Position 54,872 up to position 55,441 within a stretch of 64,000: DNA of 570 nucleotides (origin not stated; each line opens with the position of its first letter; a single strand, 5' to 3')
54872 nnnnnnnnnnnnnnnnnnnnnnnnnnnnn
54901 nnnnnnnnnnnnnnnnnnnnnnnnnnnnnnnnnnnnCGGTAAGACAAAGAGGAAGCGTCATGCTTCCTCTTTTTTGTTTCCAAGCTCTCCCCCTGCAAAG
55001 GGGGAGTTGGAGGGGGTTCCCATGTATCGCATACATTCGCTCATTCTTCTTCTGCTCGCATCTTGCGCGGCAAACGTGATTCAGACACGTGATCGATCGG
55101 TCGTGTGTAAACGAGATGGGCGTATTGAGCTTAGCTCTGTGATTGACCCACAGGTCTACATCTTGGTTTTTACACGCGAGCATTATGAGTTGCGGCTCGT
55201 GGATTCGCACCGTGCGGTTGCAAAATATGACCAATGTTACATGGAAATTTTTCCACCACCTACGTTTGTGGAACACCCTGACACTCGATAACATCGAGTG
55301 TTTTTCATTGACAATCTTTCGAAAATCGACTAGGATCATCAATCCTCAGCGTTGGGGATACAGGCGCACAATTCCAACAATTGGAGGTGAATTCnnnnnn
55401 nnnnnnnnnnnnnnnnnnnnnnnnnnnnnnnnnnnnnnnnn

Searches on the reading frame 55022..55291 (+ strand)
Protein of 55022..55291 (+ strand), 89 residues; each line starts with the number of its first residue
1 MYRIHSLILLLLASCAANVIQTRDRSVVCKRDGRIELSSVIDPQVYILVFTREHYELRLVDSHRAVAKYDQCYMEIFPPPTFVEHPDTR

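Call 69: search_protein_families(library=pfam, proteins=[window:55022-55291:+], max_evalue=0.001)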
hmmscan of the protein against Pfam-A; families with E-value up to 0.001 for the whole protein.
window:55022-55291:+ (89 aa): 0 families
